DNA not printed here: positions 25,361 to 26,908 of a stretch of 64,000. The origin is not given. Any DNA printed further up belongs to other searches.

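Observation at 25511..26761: Full-length seryl-tRNA synthetase paralog with ablated catalytic motifs (pseudo-synthetase)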

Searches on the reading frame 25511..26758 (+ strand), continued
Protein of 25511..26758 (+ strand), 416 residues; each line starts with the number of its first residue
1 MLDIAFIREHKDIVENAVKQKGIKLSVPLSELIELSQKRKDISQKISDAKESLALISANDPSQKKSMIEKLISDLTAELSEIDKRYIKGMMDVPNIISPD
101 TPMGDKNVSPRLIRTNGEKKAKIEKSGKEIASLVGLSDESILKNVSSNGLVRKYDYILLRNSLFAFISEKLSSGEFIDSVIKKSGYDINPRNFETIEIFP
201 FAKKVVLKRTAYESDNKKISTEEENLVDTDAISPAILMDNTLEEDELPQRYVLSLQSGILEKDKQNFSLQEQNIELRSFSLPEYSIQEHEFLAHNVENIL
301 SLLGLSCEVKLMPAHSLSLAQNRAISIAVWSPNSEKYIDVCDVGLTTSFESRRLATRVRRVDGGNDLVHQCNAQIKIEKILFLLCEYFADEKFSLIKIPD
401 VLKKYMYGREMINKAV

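Call 41: find_homologous_proteins(query=A3, max_evalue=1e-60)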
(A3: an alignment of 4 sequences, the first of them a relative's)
Query A3 (4 sequences) (435 aa, profile of the alignment): 7997 proteins with E <= 1e-60 among 8000 candidates; the best 120 are listed.
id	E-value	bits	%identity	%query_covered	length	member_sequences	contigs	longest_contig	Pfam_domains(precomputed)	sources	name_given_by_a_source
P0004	2.0e-260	882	73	99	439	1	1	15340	PF00587.31,PF02403.28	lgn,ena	-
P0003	2.3e-258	875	63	100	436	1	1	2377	PF00587.31,PF02403.28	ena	-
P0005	9.2e-257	870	100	100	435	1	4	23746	PF00587.31,PF02403.28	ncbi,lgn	-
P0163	1.4e-255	866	78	99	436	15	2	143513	PF00587.31,PF02403.28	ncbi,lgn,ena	-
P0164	1.3e-254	863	76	99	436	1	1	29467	PF00587.31,PF02403.28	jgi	jgi:seryl-tRNA synthetase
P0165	5.2e-254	861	78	99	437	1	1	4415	PF00587.31,PF02403.28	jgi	jgi:seryl-tRNA synthetase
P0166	6.2e-254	861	77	99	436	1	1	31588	PF00587.31,PF02403.28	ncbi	-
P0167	1.0e-253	860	77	99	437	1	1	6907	PF00587.31,PF02403.28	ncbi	-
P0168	1.6e-253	859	76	99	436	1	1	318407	PF00587.31,PF02403.28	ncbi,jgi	ncbi:MAG: serine--tRNA ligase [Candidatus Paceibacterota bacterium]|jgi:seryl-tRNA synthetase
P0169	1.8e-253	859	77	99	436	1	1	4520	PF00587.31,PF02403.28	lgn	-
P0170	2.0e-253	859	77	99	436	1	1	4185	PF00587.31,PF02403.28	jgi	jgi:seryl-tRNA synthetase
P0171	2.1e-253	859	74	99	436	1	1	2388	PF00587.31,PF02403.28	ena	-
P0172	3.3e-253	858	75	100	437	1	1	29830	PF00587.31,PF02403.28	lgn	-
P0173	1.8e-252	856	92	100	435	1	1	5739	PF00587.31,PF02403.28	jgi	-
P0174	1.9e-252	856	76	99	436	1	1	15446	PF00587.31,PF02403.28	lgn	-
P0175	2.0e-252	856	92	100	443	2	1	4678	PF00587.31,PF02403.28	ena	-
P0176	1.3e-251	853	76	99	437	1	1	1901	PF00587.31,PF02403.28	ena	-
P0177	1.4e-251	853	78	99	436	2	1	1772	PF00587.31,PF02403.28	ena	-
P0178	1.8e-251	853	76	99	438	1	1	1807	PF00587.31,PF02403.28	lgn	-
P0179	2.2e-251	852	77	99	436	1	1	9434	PF00587.31,PF02403.28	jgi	jgi:seryl-tRNA synthetase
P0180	2.8e-251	852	76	99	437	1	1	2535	PF00587.31,PF02403.28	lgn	-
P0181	3.0e-251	852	77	99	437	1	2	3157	PF00587.31,PF02403.28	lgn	-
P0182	3.9e-251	852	63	99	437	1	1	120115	PF00587.31,PF02403.28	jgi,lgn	jgi:seryl-tRNA synthetase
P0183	5.8e-251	851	75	99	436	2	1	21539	PF00587.31,PF02403.28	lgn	-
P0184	7.3e-251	851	77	99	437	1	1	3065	PF00587.31,PF02403.28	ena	-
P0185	9.3e-251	850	78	99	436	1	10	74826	PF00587.31,PF02403.28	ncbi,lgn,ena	ncbi:MAG: serine--tRNA ligase [Patescibacteria group bacterium]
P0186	9.6e-251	850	76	99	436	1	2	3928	PF00587.31,PF02403.28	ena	-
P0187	1.3e-250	850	75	99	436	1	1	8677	PF00587.31,PF02403.28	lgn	-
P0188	1.3e-250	850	75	99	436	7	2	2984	PF00587.31,PF02403.28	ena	-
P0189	1.6e-250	850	75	99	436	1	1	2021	PF00587.31,PF02403.28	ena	-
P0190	1.8e-250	849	76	99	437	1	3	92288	PF00587.31,PF02403.28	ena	-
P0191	1.8e-250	849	77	99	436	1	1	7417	PF00587.31,PF02403.28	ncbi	ncbi:MAG: serine--tRNA ligase [Candidatus Paceibacterota bacterium]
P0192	2.1e-250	849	77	99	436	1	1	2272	PF00587.31,PF02403.28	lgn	-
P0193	2.6e-250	849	75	99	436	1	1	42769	PF00587.31,PF02403.28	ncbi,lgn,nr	ncbi:serine--tRNA ligase [Candidatus Nomurabacteria bacterium]|nr:serine--tRNA ligase [Candidatus No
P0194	3.6e-250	848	76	99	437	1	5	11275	PF00587.31,PF02403.28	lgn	-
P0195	5.1e-250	848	75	99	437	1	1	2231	PF00587.31,PF02403.28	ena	-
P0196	6.1e-250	848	76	99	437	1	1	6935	PF00587.31,PF02403.28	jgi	jgi:seryl-tRNA synthetase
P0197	6.1e-250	848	76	100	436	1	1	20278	PF00587.31,PF02403.28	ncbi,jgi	ncbi:MAG: serine--tRNA ligase [Candidatus Paceibacterota bacterium]|jgi:seryl-tRNA synthetase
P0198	8.7e-250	847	76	99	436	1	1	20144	PF00587.31,PF02403.28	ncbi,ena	-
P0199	8.8e-250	847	76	99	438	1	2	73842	PF00587.31,PF02403.28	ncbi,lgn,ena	-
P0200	1.2e-249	847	75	99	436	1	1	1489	PF00587.31,PF02403.28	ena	-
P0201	1.3e-249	846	77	99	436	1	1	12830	PF00587.31,PF02403.28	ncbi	-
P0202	1.5e-249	846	75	99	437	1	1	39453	PF00587.31,PF02403.28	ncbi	-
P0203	1.8e-249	846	75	99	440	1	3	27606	PF00587.31,PF02403.28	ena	-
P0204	1.9e-249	846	75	99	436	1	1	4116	PF00587.31,PF02403.28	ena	-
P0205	2.0e-249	846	75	99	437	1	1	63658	PF00587.31,PF02403.28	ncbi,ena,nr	ncbi:serine--tRNA ligase [Candidatus Nomurabacteria bacterium RIFOXYB1_FULL_39_16]|nr:MAG: serine--t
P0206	2.0e-249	846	75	99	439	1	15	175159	PF00587.31,PF02403.28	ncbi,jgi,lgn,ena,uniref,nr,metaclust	ncbi:MAG: Serine-tRNA ligase [Parcubacteria group bacterium GW2011_GWF1_40_6]|uniref:Serine--tRNA li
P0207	2.1e-249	846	76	100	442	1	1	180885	PF00587.31,PF02403.28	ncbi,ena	-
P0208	2.4e-249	846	74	99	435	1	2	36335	PF00587.31,PF02403.28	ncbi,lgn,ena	ncbi:MAG: serine--tRNA ligase [Minisyncoccia bacterium]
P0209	2.7e-249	845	76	99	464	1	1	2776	PF00587.31,PF02403.28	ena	-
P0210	5.0e-249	845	76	99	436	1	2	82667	PF00587.31,PF02403.28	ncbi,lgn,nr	ncbi:MAG: serine--tRNA ligase [Candidatus Nomurabacteria bacterium]|nr:serine--tRNA ligase [Candidat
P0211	1.1e-248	844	76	99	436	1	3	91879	PF00587.31,PF02403.28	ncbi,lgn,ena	-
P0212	1.1e-248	843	75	100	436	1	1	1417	PF00587.31,PF02403.28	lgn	-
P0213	1.3e-248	843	77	99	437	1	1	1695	PF00587.31,PF02403.28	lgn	-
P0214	2.3e-248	842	73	99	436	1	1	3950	PF00587.31,PF02403.28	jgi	-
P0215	2.3e-248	842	76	99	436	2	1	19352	PF00587.31,PF02403.28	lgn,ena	-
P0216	2.4e-248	842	74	99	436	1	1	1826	PF00587.31,PF02403.28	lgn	-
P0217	2.4e-248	842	73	99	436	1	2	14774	PF00587.31,PF02403.28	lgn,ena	-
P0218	2.9e-248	842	77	99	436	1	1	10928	PF00587.31,PF02403.28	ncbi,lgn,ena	-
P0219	3.4e-248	842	76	99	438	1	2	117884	PF00587.31,PF02403.28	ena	-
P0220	3.4e-248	842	74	99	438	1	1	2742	PF00587.31,PF02403.28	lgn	-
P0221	3.8e-248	842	89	100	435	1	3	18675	PF00587.31,PF02403.28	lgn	-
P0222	4.5e-248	841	75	99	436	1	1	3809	PF00587.31,PF02403.28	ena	-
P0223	4.9e-248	841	75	99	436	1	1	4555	PF00587.31,PF02403.28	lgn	-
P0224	5.2e-248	841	76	99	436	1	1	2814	PF00587.31,PF02403.28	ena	-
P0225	6.2e-248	841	76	99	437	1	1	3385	PF00587.31,PF02403.28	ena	-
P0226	7.4e-248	841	76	99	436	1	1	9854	PF00587.31,PF02403.28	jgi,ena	-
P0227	1.0e-247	840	76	99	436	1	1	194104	PF00587.31,PF02403.28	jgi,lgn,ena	-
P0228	1.2e-247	840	77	99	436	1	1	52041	PF00587.31,PF02403.28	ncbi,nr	ncbi:MAG: serine--tRNA ligase [Candidatus Nomurabacteria bacterium]|nr:serine--tRNA ligase [Candidat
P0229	1.3e-247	840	75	99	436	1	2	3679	PF00587.31,PF02403.28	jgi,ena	-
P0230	1.7e-247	840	77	99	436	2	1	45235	PF00587.31,PF02403.28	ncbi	-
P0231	2.1e-247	839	76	99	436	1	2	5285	PF00587.31,PF02403.28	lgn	-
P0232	2.8e-247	839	75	100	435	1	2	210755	PF00587.31,PF02403.28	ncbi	ncbi:MAG: serine--tRNA ligase [Minisyncoccia bacterium]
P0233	3.1e-247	839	75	99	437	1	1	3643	PF00587.31,PF02403.28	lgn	-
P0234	4.0e-247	838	77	99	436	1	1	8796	PF00587.31,PF02403.28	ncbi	-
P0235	4.4e-247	838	74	99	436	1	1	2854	PF00587.31,PF02403.28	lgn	-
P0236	4.9e-247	838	73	99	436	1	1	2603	PF00587.31,PF02403.28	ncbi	-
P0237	5.8e-247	838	74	99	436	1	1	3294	PF00587.31,PF02403.28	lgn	-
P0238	5.9e-247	838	76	99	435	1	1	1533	PF00587.31,PF02403.28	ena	-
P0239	8.5e-247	837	77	99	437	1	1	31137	PF00587.31,PF02403.28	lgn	-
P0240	8.9e-247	837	77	99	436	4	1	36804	PF00587.31,PF02403.28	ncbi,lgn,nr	ncbi:serine--tRNA ligase [Candidatus Nomurabacteria bacterium]|nr:serine--tRNA ligase [Candidatus No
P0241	1.1e-246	837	84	100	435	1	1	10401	PF00587.31,PF02403.28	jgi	jgi:seryl-tRNA synthetase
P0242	1.3e-246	837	86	100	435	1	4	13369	PF00587.31,PF02403.28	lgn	-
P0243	1.4e-246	836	75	100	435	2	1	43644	PF00587.31,PF02403.28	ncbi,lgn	-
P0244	2.0e-246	836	75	99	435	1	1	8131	PF00587.31,PF02403.28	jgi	-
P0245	2.0e-246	836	76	99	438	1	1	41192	PF00587.31,PF02403.28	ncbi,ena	-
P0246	2.6e-246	836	74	99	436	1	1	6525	PF00587.31,PF02403.28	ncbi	-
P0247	2.6e-246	836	75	99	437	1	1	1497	PF00587.31,PF02403.28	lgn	-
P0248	4.1e-246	835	75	99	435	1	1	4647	PF00587.31,PF02403.28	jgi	jgi:seryl-tRNA synthetase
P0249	4.7e-246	835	75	99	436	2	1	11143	PF00587.31,PF02403.28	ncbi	-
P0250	6.9e-246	834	73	99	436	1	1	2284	PF00587.31,PF02403.28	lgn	-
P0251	9.1e-246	834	75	99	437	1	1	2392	PF00587.31,PF02403.28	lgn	-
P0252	2.5e-245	832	74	99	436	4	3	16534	PF00587.31,PF02403.28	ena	-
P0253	3.6e-245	832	75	99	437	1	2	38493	PF00587.31,PF02403.28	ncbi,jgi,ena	ncbi:MAG: serine--tRNA ligase [Candidatus Paceibacterota bacterium]|jgi:seryl-tRNA synthetase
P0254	3.8e-245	832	75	99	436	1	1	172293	PF00587.31,PF02403.28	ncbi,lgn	-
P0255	4.0e-245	832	72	99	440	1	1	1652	PF00587.31,PF02403.28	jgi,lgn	-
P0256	4.6e-245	832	75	99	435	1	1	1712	PF00587.31,PF02403.28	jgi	jgi:seryl-tRNA synthetase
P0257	5.0e-245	831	82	100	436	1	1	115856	PF00587.31,PF02403.28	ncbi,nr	ncbi:MAG: serine--tRNA ligase [Patescibacteria group bacterium]|nr:serine--tRNA ligase [Patescibacte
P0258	6.8e-245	831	74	99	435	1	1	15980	PF00587.31,PF02403.28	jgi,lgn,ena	jgi:seryl-tRNA synthetase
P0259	7.6e-245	831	76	99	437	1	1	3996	PF00587.31,PF02403.28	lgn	-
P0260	8.3e-245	831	75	99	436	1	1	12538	PF00587.31,PF02403.28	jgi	jgi:seryl-tRNA synthetase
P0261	8.5e-245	831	86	100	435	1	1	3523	PF00587.31,PF02403.28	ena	-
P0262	1.2e-244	830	86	100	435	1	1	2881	PF00587.31,PF02403.28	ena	-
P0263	1.2e-244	830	73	99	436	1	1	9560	PF00587.31,PF02403.28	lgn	-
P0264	1.2e-244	830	77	99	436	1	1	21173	PF00587.31,PF02403.28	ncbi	-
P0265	1.3e-244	830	75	99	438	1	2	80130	PF00587.31,PF02403.28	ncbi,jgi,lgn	-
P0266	1.7e-244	830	86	100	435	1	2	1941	PF00587.31,PF02403.28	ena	-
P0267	1.7e-244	830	76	99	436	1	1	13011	PF00587.31,PF02403.28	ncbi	-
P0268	1.9e-244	829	75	99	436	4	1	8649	PF00587.31,PF02403.28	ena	-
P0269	2.4e-244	829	86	100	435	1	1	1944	PF00587.31,PF02403.28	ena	-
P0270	2.5e-244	829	73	99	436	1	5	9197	PF00587.31,PF02403.28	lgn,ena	-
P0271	2.8e-244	829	73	99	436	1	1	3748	PF00587.31,PF02403.28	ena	-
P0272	2.9e-244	829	74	100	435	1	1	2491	PF00587.31,PF02403.28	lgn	-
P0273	5.3e-244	828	82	100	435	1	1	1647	PF00587.31,PF02403.28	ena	-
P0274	5.5e-244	828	80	100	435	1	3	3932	PF00587.31,PF02403.28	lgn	-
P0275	6.3e-244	828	81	100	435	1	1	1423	PF00587.31,PF02403.28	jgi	jgi:seryl-tRNA synthetase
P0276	7.4e-244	828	75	99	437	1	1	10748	PF00587.31,PF02403.28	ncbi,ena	-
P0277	7.8e-244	827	74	99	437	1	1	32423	PF00587.31,PF02403.28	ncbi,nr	ncbi:serine--tRNA ligase [Candidatus Nomurabacteria bacterium]|nr:serine--tRNA ligase [Candidatus No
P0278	8.4e-244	827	74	99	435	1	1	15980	PF00587.31,PF02403.28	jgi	-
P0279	1.0e-243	827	74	99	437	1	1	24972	PF00587.31,PF02403.28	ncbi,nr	ncbi:MAG: serine--tRNA ligase [Candidatus Nomurabacteria bacterium]|nr:serine--tRNA ligase [Candidat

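Call 43: find_related_loci(query=A4, collection=genome_contigs, flank=10000)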
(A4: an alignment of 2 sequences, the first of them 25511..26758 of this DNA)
Query A4 (416 aa) in genome_contigs; peptide patterns used: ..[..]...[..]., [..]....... (x = any residue, [..] = any of these).
54 stretches matched a pattern, but none encodes a relative of the query by tblastn (E <= 1e-3).

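Call 44: find_related_loci(query=A4, collection=metagenome_contigs, flank=10000)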
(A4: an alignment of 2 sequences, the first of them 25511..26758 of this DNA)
Query A4 (416 aa) in metagenome_contigs; peptide patterns used: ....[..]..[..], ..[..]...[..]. (x = any residue, [..] = any of these).
462 stretches matched a pattern; 187 encode a relative of the query (tblastn E <= 1e-3); the best 80 are kept; 80 distinct loci.
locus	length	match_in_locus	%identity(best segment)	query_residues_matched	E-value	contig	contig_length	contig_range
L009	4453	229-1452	45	1-406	5e-101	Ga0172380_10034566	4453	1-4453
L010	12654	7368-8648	29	1-415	1e-37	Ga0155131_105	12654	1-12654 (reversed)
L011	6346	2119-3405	27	1-416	7e-37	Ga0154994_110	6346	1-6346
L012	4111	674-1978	28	1-414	3e-36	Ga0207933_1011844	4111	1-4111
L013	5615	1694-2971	27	1-413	7e-36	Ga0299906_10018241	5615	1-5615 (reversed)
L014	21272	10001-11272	28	1-412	2e-34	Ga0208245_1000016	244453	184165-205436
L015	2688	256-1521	27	1-413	1e-29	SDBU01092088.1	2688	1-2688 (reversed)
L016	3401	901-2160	27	1-412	2e-28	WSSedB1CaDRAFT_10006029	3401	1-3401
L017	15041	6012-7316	27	1-413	4e-27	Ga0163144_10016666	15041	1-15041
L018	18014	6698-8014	27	1-416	2e-26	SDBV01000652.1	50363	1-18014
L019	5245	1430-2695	25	1-414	8e-26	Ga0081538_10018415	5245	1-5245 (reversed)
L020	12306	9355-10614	26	1-412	2e-25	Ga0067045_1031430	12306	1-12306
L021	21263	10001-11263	25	1-416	2e-25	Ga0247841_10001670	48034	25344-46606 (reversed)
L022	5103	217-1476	25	1-412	5e-25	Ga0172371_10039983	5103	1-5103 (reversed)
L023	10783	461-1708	25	1-408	3e-25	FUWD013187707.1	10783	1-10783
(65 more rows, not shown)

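Call 48: fold_search(model_id=the predicted structure, library=pdb)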
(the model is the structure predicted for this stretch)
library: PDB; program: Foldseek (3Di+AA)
matches with E <= 10: 907; with E <= 0.001: 396
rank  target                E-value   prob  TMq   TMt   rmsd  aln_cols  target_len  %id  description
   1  6x94                  4.1e-22  1.00  0.54  0.54  15.4       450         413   20  An orthogonal seryl-tRNA synthetase/tRNA pair for noncanonical amino acid mutagenesis in Escherichia coli (released 2020-11-04)
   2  2dq3_A                1.1e-21  1.00  0.57  0.56  14.4       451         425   21  Crystal structure of aq_298 (released 2007-06-05)
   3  1wle_B                1.4e-21  1.00  0.57  0.51  15.2       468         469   19  Crystal Structure of mammalian mitochondrial seryl-tRNA synthetase complexed with seryl-adenylate (released 2005-09-06)
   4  6r1n                  1.5e-21  1.00  0.57  0.56  15.6       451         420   18  Crystal structure of S. aureus seryl-tRNA synthetase complexed to seryl sulfamoyl adenosine (released 2020-01-22)
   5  7ap1                  3.0e-21  1.00  0.58  0.57  14.5       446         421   18  Klebsiella pneumoniae Seryl-tRNA synthetase in Complex with Compound SerS7HMDDA (released 2020-11-11)
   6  6h9x                  3.2e-21  1.00  0.56  0.55  14.6       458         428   18  Klebsiella pneumoniae Seryl-tRNA Synthetase in Complex with the Intermediate Analog 5'-O-(N-(L-Seryl)-Sulfamoyl)Adenosin (released 2019-05-15)
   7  6he1_A                4.5e-21  1.00  0.55  0.55  15.1       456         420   18  Pseudomonas aeruginosa Seryl-tRNA Synthetase in Complex with 5'-O-(N-(L-seryl)-sulfamoyl)N3-methyluridine (released 2019-12-04)
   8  6he3_A                5.0e-21  1.00  0.55  0.55  15.9       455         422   18  Pseudomonas aeruginosa Seryl-tRNA Synthetase in Complex with 5'-O-(N-(L-seryl)-sulfamoyl)cytidine (released 2019-12-04)
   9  6hdz_A                5.6e-21  1.00  0.55  0.55  15.2       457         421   19  Pseudomonas aeruginosa Seryl-tRNA Synthetase in Complex with 5'-O-(N-(L-seryl)-Sulfamoyl)uridine (released 2019-12-04)
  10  1wle_A                1.2e-20  1.00  0.58  0.53  15.1       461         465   20  Crystal Structure of mammalian mitochondrial seryl-tRNA synthetase complexed with seryl-adenylate (released 2005-09-06)
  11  6r1m_B                1.2e-20  1.00  0.56  0.55  15.2       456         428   17  Crystal structure of E. coli seryl-tRNA synthetase complexed to seryl sulfamoyl adenosine (released 2020-01-22)
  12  9qmp                  1.5e-20  1.00  0.55  0.56  14.9       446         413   17  E.coli seryl-tRNA synthetase (released 2025-05-14)
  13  2zr3_A                1.6e-20  1.00  0.55  0.52  15.2       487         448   19  Crystal structure of seryl-tRNA synthetase from Pyrococcus horikoshii (released 2008-09-09)
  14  7u2b_B                1.9e-20  1.00  0.58  0.53  16.1       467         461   20  Cryo-electron microscopy structure of human mt-SerRS in complex with mt-tRNA(GCU-TL) (released 2022-09-14)
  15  6hhy                  2.5e-20  1.00  0.57  0.56  14.4       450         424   18  Klebsiella pneumoniae Seryl-tRNA Synthetase in Complex with 5'-O-(N-(L-seryl)-sulfamoyl)N3-methyluridine (released 2019-12-18)
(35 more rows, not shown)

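Call 52: find_homologous_proteins(query=A4, max_evalue=1e-10)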
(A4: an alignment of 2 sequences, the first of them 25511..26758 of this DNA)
Query A4 (2 sequences) (416 aa, profile of the alignment): 11 proteins with E <= 1e-10 among 8000 candidates.
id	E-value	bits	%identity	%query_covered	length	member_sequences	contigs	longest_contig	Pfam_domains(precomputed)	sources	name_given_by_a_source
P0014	3.4e-240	815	45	98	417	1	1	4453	PF02403.28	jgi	-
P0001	1.7e-238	810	100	100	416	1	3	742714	PF00587.31,PF02403.28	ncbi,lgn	-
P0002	9.4e-60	221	30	100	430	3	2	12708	PF00587.31,PF02403.28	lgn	-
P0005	2.1e-46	177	31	99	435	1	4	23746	PF00587.31,PF02403.28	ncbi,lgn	-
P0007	2.0e-40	157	27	99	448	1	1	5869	PF00587.31,PF02403.28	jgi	jgi:seryl-tRNA synthetase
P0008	1.4e-34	138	25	99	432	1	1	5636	PF00587.31,PF02403.28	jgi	-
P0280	1.4e-33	135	28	99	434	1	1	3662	PF00587.31,PF02403.28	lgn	-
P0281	2.5e-28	117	23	99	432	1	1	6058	PF00587.31,PF02403.28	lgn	-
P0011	1.0e-17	82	26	99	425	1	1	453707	PF00587.31,PF02403.28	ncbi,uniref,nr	ncbi:serine--tRNA ligase [Paenibacillus harenae]|uniref:Serine--tRNA ligase n=1 Tax=Paenibacillus ha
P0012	2.1e-17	81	26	100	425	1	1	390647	PF00587.31,PF02403.28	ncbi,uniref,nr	ncbi:serine--tRNA ligase [Paenibacillus harenae]|uniref:serine--tRNA ligase n=1 Tax=Paenibacillus ha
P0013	1.4e-15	75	24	98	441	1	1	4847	PF00587.31,PF02403.28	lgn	-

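Call 63: find_encoding_contigs(protein=P0280, flank=10000, max_places=3)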
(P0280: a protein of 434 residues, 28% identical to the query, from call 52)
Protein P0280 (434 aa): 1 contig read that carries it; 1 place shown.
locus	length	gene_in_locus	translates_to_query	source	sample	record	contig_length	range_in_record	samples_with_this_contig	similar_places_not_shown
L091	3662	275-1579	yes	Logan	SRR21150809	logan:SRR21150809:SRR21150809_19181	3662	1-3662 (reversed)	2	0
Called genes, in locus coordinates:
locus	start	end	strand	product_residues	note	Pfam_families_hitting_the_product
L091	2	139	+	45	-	?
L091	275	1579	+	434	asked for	PF02403:Seryl_tRNA_N, PF00587:tRNA-synt_2b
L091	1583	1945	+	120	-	PF02482:Ribosomal_S30AE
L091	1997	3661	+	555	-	?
